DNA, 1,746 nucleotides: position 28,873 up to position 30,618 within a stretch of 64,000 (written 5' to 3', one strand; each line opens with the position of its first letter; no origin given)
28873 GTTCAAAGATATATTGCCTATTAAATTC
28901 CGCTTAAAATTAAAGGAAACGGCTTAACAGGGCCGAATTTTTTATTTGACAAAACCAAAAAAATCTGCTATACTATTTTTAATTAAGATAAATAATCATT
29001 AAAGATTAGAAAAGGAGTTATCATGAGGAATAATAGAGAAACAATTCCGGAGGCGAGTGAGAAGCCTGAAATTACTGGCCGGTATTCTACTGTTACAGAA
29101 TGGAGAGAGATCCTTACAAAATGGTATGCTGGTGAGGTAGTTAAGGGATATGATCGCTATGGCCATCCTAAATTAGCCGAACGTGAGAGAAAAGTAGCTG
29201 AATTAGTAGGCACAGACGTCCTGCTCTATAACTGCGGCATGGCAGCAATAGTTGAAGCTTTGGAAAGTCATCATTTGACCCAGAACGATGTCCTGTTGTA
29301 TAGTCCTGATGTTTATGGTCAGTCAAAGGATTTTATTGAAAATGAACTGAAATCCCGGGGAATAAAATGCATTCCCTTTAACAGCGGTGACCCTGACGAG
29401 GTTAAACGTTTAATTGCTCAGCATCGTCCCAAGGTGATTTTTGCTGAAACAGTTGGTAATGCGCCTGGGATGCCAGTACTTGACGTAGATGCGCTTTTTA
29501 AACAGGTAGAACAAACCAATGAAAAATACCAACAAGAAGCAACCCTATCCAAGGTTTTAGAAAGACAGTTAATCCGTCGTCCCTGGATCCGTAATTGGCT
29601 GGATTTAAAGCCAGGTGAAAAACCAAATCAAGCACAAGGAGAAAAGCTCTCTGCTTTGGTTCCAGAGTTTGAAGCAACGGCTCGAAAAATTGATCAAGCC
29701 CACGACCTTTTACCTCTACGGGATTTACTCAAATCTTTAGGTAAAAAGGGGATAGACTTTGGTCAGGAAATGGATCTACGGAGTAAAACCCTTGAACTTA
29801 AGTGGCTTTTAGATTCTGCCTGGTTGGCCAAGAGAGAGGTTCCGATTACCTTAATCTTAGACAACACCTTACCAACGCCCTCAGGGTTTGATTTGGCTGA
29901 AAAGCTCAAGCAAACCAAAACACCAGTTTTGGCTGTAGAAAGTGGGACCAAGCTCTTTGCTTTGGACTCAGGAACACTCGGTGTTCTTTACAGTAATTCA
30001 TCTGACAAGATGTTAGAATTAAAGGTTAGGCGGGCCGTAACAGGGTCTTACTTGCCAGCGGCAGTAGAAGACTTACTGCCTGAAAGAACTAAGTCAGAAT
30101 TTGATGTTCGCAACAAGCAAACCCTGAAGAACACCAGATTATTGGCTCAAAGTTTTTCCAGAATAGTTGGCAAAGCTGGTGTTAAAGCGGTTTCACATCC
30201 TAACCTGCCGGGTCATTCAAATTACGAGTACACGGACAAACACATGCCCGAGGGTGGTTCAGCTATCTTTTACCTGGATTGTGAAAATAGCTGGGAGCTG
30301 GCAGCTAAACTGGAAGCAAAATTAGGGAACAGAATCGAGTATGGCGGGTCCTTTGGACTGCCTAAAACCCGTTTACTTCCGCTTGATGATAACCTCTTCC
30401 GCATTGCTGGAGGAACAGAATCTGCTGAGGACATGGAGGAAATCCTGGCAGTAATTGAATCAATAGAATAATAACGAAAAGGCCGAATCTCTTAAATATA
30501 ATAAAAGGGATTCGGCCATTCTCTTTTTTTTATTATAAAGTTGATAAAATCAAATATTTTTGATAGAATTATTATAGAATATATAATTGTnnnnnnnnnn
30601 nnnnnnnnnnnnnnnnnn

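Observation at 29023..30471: GC-richer, divergent PLP-dependent (Cys/Met-metabolism fold) enzyme with its own strong promoter and terminator immediately upstream of the array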

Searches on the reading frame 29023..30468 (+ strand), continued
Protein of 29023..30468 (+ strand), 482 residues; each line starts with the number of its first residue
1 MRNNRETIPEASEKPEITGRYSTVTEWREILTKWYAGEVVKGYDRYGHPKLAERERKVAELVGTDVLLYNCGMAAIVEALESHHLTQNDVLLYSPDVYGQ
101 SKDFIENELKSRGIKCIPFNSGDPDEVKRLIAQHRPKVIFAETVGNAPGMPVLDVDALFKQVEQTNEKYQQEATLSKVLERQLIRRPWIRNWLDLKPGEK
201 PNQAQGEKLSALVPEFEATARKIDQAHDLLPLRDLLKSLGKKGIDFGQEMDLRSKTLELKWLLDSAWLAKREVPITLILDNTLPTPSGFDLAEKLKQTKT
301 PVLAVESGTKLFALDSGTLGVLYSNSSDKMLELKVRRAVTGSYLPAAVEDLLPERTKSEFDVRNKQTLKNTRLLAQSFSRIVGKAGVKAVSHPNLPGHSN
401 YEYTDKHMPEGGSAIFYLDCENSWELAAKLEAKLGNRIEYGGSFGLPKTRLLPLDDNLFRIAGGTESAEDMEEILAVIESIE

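Call 93: search_protein_families(library=ncbifam, proteins=[L003:13508-14488:+], max_evalue=0.00001)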
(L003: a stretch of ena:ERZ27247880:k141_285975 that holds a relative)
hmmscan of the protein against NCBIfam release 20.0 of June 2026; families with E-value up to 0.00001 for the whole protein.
L003:13508-14488:+ (327 aa): 16 families
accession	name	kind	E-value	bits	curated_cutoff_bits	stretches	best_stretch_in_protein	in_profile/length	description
NF005057.0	PRK06464.1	equivalog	3e-102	343.1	598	1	3-326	4-337/798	phosphoenolpyruvate synthase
TIGR01418.1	PEP_synth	equivalog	3.2e-98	330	739.75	1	6-326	2-331/784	pyruvate, water dikinase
NF004878.0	PRK06241.1-3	subfamily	2e-89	300.9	945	1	4-327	3-314/891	phosphoenolpyruvate synthase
NF004877.0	PRK06241.1-2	subfamily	6.6e-79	266.2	866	1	4-327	3-315/869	phosphoenolpyruvate synthase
NF041857.1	RIF_Ptrans_rph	equivalog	1.4e-76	258.5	999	1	5-327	2-313/864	rifamycin-inactivating phosphotransferase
NF004879.0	PRK06241.1-4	equivalog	3.4e-70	237.2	976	1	4-327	3-315/868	phosphoenolpyruvate synthase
NF052631.1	prodigiosin_PigC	equivalog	5.2e-68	229.8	1300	1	14-326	10-299/883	prodigiosin ligase PigC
NF004881.0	PRK06241.2-2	equivalog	8e-66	222.9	883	1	16-327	15-313/898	phosphoenolpyruvate synthase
NF052632.1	undecylprod_RedH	equivalog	3.9e-61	207.1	1350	1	11-326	8-295/880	undecylprodigiosin ligase RedH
NF000283.1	RPH_KJ151292.1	equivalog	1.2e-52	179.3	1700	1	19-327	19-316/865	rifamycin-inactivating phosphotransferase Rph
NF004880.0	PRK06241.2-1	equivalog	3.6e-50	170.7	972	2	6-244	4-227/837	phosphoenolpyruvate synthase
NF004883.0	PRK06241.2-4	equivalog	2.2e-48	165.1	1063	1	20-327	32-330/928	phosphoenolpyruvate synthase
NF004882.0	PRK06241.2-3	equivalog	1e-28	100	850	1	16-327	11-279/827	phosphoenolpyruvate synthase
TIGR01828.1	pyru_phos_dikin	equivalog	2.3e-21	75.5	843.45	1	5-68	3-71/865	pyruvate, phosphate dikinase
NF004531.0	PRK05878.1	equivalog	9.7e-13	47.5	456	0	7-57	13-63/534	pyruvate, phosphate dikinase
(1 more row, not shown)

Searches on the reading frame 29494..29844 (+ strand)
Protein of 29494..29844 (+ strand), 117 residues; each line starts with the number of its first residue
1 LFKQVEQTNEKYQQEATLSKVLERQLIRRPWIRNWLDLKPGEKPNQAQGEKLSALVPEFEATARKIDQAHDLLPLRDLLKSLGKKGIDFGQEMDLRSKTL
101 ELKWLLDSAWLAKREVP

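Call 66: search_protein_representatives(protein=window:29494-29844:+)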
Query: 117 residues. Proteins with E-value up to 0.001 (for the whole library): 3; up to 1e-10: 1; up to 1e-30: 0. The best 3 are listed.
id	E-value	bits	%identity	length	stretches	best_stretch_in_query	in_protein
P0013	2.6e-19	85.8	49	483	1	1-117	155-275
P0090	3.0e-07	47.0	34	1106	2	34-76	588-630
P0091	5.0e-04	36.6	38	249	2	52-109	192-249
